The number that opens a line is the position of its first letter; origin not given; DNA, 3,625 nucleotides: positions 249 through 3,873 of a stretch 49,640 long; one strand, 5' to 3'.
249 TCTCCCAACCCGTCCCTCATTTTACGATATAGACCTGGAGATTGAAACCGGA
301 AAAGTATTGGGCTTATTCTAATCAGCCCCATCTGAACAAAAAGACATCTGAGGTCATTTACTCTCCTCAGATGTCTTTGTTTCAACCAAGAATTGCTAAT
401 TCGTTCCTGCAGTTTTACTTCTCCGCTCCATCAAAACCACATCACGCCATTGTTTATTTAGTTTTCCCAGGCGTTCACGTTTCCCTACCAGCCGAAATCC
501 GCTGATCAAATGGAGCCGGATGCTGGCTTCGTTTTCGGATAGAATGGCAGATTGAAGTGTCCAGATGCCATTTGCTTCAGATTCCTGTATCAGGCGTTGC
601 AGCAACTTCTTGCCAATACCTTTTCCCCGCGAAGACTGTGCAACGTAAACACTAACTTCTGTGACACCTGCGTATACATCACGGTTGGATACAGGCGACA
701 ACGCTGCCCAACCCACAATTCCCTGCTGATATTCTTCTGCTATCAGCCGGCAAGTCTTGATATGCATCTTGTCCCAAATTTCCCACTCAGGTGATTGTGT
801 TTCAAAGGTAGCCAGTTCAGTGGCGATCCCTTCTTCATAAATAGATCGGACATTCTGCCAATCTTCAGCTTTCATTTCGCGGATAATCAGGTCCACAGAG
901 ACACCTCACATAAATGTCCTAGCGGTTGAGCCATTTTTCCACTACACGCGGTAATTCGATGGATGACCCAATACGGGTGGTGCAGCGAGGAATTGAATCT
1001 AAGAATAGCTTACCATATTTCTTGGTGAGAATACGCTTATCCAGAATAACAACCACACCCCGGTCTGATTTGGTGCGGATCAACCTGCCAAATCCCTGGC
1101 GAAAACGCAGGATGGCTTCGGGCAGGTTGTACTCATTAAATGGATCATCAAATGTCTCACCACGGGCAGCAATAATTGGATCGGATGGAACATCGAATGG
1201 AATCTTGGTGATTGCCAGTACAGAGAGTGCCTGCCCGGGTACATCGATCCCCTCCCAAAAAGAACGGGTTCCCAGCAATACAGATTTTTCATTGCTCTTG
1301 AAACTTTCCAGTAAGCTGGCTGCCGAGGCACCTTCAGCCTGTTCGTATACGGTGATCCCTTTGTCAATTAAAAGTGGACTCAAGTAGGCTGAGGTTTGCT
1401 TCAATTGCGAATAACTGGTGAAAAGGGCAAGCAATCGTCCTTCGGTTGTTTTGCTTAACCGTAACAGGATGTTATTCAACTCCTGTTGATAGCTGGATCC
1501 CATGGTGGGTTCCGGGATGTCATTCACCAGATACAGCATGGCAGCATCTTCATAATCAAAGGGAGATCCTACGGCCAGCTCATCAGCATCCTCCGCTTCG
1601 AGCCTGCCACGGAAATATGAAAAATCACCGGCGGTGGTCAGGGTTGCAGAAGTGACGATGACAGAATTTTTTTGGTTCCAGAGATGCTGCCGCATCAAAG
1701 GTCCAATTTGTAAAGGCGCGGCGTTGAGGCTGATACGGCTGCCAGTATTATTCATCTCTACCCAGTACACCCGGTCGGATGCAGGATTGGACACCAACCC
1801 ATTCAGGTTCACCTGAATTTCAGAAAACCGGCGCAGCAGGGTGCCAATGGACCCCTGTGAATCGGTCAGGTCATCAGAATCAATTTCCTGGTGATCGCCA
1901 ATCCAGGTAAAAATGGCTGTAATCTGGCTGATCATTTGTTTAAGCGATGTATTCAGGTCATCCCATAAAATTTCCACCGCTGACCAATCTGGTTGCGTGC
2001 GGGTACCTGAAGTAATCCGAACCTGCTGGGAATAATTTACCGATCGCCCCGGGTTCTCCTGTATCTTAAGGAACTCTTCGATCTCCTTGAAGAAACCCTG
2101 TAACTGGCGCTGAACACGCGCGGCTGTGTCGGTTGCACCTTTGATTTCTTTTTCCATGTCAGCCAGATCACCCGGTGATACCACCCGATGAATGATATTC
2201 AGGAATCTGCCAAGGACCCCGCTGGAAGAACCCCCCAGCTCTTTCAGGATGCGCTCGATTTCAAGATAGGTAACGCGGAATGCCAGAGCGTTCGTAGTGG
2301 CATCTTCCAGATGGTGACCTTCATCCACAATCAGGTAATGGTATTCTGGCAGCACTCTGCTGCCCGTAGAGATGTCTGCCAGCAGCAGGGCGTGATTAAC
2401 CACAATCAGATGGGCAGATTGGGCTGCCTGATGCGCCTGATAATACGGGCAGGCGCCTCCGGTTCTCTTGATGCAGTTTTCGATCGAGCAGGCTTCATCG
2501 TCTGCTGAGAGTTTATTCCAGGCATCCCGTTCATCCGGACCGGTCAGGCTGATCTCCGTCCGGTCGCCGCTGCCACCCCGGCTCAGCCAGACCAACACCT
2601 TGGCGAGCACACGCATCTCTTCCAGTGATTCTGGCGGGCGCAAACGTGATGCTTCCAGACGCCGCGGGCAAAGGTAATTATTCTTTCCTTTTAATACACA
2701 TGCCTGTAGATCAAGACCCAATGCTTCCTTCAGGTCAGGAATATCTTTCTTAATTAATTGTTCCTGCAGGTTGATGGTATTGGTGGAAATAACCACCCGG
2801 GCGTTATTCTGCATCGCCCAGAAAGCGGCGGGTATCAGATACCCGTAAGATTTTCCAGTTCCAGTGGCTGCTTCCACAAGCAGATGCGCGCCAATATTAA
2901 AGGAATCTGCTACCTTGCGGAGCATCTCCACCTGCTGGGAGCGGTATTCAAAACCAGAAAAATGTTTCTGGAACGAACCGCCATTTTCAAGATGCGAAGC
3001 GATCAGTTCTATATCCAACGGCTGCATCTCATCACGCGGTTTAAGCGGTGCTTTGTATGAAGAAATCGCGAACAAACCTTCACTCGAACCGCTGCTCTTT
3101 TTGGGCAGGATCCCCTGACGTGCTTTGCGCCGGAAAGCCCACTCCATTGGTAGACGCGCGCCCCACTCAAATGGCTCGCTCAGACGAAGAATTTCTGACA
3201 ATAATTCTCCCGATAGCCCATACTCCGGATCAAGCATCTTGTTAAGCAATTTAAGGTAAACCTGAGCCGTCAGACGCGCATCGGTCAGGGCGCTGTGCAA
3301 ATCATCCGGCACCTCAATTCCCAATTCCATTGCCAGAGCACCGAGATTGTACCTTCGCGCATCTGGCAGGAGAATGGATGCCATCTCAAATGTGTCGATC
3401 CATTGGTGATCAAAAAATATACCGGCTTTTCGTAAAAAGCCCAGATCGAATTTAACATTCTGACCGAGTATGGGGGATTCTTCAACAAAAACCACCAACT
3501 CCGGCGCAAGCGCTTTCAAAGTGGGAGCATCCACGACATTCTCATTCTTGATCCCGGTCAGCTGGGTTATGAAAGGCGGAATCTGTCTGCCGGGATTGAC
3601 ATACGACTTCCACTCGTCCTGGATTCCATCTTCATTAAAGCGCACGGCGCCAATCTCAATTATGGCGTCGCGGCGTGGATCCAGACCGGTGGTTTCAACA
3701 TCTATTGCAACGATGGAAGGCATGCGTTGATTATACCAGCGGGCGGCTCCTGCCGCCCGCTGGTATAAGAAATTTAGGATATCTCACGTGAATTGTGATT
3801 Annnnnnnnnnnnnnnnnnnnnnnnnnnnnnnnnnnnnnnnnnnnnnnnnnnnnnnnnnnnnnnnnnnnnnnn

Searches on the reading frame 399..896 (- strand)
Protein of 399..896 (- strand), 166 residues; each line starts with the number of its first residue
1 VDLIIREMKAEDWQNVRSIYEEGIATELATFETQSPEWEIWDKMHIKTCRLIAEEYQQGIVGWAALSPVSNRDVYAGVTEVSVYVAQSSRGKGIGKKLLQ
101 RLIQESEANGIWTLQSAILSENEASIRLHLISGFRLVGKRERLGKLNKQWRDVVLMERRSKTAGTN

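Call 64: search_protein_families(library=pfam, proteins=[window:399-896:-], max_evalue=0.01)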
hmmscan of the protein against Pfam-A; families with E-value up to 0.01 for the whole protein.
window:399-896:- (166 aa): 8 families
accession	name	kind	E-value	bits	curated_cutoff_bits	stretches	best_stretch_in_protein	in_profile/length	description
PF00583.31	Acetyltransf_1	-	7.6e-13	49.2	20.7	1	32-134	16-116/116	Acetyltransferase (GNAT) family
PF13420.13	Acetyltransf_4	-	1.3e-12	48.4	24.3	1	5-154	1-154/155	Acetyltransferase (GNAT) domain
PF13508.13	Acetyltransf_7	-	5e-09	36.9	27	1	53-122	8-70/84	Acetyltransferase (GNAT) domain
PF13302.13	Acetyltransf_3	-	1.9e-07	32.3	25.4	1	3-135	2-138/138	Acetyltransferase (GNAT) domain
PF13673.13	Acetyltransf_10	-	2.4e-05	24.8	23.6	1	21-137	7-110/128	Acetyltransferase (GNAT) domain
PF13527.13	Acetyltransf_9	-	0.00021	21.7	25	1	5-112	2-107/127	Acetyltransferase (GNAT) domain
PF14542.12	Acetyltransf_CG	-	0.0055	17.2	30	0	82-110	29-57/80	GCN5-related N-acetyl-transferase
PF12746.13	GNAT_acetyltran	-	0.0058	16.7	26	1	74-136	177-236/243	GNAT acetyltransferase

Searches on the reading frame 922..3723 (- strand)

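Call 64: search_protein_families(library=pfam, proteins=[window:922-3723:-], max_evalue=0.01)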
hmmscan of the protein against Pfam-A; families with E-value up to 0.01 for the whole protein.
window:922-3723:- (934 aa): 7 families
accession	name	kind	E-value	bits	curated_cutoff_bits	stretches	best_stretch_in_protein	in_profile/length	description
PF13307.12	Helicase_C_2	-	8.5e-44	150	25.3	1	754-913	2-169/170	Helicase C-terminal domain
PF00929.31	RNase_T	-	7.3e-29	101.8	24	1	5-156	1-164/164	Exonuclease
PF00270.35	DEAD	-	1.3e-09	38.5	26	1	276-348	12-84/167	DEAD/DEAH box helicase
PF04851.21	ResIII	-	2.9e-07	31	22.5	1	258-325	2-71/164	Type III restriction enzyme, res subunit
PF06733.21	DEAD_2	-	7.3e-07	29.4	21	1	420-485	101-168/172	DEAD_2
PF16473.11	Rv2179c-like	-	3.2e-05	24.1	27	1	5-156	3-173/177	3'-5' exoribonuclease Rv2179c-like domain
PF21762.3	DEDDh_C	-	0.0094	16.6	27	0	85-158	110-187/188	DNA polymerase III subunit epsilon-like, C-terminal domain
